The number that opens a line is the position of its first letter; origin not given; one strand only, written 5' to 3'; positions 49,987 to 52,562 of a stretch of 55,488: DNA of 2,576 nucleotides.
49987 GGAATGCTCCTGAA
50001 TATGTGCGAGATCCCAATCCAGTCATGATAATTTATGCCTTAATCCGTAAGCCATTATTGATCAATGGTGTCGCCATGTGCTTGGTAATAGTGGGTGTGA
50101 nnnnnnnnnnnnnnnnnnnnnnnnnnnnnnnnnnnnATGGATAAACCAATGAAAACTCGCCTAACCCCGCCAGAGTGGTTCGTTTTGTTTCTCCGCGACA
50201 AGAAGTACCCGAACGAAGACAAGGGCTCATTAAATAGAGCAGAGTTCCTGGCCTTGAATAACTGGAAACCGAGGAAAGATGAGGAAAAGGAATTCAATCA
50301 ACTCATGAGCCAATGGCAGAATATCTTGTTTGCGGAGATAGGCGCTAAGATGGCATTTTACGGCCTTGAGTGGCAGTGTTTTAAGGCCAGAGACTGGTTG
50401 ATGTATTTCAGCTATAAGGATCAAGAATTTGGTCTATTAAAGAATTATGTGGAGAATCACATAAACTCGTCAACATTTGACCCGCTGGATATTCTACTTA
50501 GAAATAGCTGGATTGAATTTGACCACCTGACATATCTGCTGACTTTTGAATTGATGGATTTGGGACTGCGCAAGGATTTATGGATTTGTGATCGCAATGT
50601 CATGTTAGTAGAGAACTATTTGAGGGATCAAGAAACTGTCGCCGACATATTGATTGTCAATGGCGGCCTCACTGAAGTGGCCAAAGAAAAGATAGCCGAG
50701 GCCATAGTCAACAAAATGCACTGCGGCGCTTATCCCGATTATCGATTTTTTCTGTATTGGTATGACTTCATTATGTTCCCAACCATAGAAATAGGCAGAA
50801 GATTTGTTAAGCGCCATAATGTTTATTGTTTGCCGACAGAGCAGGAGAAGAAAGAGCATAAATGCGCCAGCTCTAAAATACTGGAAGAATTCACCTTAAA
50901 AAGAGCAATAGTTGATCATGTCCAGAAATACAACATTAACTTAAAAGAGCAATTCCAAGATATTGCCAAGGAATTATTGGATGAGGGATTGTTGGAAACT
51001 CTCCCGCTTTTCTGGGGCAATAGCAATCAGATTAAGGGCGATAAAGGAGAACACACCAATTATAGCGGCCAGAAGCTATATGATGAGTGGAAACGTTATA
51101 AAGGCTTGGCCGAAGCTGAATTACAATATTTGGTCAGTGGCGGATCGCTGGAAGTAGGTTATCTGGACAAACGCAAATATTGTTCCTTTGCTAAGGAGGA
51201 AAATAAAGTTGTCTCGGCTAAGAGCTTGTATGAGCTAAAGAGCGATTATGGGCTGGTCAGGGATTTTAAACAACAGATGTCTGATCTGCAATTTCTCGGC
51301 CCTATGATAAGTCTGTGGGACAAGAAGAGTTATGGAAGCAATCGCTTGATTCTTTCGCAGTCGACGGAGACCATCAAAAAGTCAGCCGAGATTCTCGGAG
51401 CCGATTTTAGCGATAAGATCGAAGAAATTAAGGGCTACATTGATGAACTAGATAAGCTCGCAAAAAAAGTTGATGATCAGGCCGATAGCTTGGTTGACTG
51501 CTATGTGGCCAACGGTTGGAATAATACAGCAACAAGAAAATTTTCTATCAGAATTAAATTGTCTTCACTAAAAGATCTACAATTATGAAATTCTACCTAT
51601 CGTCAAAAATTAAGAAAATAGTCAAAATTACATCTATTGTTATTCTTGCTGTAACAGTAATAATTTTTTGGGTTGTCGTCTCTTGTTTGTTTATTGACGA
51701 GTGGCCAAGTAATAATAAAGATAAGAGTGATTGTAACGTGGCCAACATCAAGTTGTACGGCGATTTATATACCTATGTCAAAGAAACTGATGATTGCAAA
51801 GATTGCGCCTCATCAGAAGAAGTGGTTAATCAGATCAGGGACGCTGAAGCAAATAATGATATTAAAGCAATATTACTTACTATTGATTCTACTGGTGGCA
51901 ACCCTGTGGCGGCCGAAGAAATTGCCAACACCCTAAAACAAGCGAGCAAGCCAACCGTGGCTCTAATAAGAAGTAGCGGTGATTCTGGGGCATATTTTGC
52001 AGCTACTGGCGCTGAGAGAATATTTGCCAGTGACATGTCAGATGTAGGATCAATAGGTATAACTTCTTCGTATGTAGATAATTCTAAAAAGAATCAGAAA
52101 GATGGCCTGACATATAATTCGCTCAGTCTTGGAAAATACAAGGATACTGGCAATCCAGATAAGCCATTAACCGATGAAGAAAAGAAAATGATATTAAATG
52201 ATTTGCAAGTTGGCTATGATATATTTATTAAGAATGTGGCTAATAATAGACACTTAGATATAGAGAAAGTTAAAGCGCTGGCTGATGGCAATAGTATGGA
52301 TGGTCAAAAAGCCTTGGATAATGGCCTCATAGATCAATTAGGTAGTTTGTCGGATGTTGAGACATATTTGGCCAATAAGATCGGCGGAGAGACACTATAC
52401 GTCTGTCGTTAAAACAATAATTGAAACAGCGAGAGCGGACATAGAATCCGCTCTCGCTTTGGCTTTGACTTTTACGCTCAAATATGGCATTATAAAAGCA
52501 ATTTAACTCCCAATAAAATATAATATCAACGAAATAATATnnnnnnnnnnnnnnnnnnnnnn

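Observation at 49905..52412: Compact three-gene operon: a 75-aa two-TM protein, a 483-aa protein of unknown family, and a membrane-anchored S49 (SppA-like) peptidase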

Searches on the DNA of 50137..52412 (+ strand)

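Call 27: search_rna_families(sources=[L001, L002, L003, L004], threshold=evalue, max_evalue=0.1)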
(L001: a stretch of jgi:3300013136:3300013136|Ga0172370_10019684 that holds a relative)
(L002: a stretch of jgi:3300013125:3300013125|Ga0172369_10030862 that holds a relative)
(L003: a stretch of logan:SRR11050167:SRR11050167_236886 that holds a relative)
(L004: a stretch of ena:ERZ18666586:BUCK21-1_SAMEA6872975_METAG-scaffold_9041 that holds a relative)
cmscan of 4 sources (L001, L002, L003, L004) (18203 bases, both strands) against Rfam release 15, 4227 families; matches with E-value up to 0.1: 7.
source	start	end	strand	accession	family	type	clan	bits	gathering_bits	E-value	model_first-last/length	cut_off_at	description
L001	4036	4107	+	RF00005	tRNA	Gene; tRNA;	CL00001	69.6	29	1.1e-13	1-71/71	no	tRNA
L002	2626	2697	+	RF00005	tRNA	Gene; tRNA;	CL00001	69.6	29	1.1e-13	1-71/71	no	tRNA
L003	2531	2602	+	RF00005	tRNA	Gene; tRNA;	CL00001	69.6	29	1.1e-13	1-71/71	no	tRNA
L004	1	99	+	RF03000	LOOT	Gene; sRNA;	-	63.6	46.4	3.7e-10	23-121/121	5'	LOOT RNA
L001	3811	4011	+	RF02050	STnc470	Gene; sRNA;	-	23.7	80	0.025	1-226/226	no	Salmonella enterica sRNA STnc470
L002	2401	2601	+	RF02050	STnc470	Gene; sRNA;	-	23.7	80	0.025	1-226/226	no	Salmonella enterica sRNA STnc470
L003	2306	2506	+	RF02050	STnc470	Gene; sRNA;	-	23.7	80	0.025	1-226/226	no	Salmonella enterica sRNA STnc470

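Call 58: search_rna_families(sources=[L012, L013, L015], threshold=evalue, max_evalue=0.1)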
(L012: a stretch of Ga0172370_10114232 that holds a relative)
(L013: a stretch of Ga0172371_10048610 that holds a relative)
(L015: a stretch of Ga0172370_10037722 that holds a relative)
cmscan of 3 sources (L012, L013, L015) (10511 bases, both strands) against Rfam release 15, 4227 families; matches with E-value up to 0.1: 1.
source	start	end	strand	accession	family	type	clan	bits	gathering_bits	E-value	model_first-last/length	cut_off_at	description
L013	1240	1355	+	RF03000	LOOT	Gene; sRNA;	-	80.7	46.4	2.1e-14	1-121/121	no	LOOT RNA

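Call 62: search_rna_families(sources=[L005, L006, L007, L008, L009, L010, L011], threshold=gathering)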
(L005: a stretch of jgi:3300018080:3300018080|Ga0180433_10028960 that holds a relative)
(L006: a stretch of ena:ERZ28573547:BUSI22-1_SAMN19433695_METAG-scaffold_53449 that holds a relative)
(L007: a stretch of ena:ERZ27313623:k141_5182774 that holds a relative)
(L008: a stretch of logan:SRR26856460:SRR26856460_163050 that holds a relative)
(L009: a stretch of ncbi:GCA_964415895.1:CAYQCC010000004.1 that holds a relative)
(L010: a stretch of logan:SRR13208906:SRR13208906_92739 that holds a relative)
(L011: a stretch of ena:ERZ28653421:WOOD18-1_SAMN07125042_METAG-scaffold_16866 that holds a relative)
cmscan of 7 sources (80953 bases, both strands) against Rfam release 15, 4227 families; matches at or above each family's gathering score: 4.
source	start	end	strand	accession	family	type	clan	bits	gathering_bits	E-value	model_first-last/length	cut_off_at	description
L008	3275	3347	-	RF00005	tRNA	Gene; tRNA;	CL00001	70.9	29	2.3e-13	1-71/71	no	tRNA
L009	50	122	-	RF00005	tRNA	Gene; tRNA;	CL00001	70.9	29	2.3e-13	1-71/71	no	tRNA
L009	16463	16535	+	RF00005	tRNA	Gene; tRNA;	CL00001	52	29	3.6e-08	1-71/71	no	tRNA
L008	1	77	-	RF00005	tRNA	Gene; tRNA;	CL00001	41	29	3.9e-05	1-63/71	3'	tRNA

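Call 66: search_rna_families(sources=[L016, L017, L018], threshold=gathering)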
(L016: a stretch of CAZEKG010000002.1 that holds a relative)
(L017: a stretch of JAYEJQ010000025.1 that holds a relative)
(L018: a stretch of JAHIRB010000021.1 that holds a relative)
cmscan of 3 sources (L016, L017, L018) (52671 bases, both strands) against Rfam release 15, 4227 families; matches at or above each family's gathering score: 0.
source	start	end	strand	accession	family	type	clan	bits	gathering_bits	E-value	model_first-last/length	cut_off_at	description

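Call 92: search_rna_families(source=L013, start=1190, end=1440, threshold=evalue, max_evalue=0.001, show_alignments=1)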
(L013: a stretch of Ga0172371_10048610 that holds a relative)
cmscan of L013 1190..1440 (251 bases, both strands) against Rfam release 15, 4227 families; matches with E-value up to 0.001: 1.
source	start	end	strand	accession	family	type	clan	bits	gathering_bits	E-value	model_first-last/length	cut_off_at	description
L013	1240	1355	+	RF03000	LOOT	Gene; sRNA;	-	80.7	46.4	5e-16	1-121/121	no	LOOT RNA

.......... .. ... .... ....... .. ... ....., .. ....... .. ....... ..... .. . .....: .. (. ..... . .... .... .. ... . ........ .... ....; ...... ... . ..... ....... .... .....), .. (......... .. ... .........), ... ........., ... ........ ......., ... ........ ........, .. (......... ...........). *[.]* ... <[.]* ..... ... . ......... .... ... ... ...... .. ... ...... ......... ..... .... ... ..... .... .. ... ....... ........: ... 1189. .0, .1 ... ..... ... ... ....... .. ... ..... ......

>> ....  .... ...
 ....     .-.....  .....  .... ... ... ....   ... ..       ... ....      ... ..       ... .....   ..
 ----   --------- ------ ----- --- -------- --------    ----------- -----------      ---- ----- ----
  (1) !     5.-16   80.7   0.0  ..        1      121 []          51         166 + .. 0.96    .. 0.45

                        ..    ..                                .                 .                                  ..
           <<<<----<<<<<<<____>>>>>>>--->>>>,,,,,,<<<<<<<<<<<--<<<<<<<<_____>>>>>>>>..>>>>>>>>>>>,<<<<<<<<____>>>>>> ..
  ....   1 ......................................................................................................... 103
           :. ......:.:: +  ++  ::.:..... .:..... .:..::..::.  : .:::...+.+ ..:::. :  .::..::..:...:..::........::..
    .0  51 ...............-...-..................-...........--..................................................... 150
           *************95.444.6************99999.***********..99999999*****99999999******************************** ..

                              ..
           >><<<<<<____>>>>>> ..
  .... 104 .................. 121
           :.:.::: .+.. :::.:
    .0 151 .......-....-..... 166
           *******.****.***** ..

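Call 98: search_rna_families(sources=[L025, L026, L027, L021, L023], threshold=gathering)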
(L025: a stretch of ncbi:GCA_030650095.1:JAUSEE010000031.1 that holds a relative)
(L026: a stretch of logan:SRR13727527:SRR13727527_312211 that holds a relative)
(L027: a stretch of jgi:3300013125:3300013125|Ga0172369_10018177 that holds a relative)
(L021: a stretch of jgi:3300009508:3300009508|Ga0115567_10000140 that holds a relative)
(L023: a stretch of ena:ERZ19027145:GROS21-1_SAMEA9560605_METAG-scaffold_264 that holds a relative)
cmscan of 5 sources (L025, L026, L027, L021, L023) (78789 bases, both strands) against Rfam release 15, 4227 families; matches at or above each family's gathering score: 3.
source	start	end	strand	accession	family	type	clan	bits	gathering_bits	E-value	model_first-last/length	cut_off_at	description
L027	3227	3349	+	RF03000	LOOT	Gene; sRNA;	-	75.2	46.4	3.1e-12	1-121/121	no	LOOT RNA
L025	6618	6749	+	RF03000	LOOT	Gene; sRNA;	-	69.7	46.4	5.8e-11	1-121/121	no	LOOT RNA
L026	5143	5274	+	RF03000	LOOT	Gene; sRNA;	-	69.7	46.4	5.8e-11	1-121/121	no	LOOT RNA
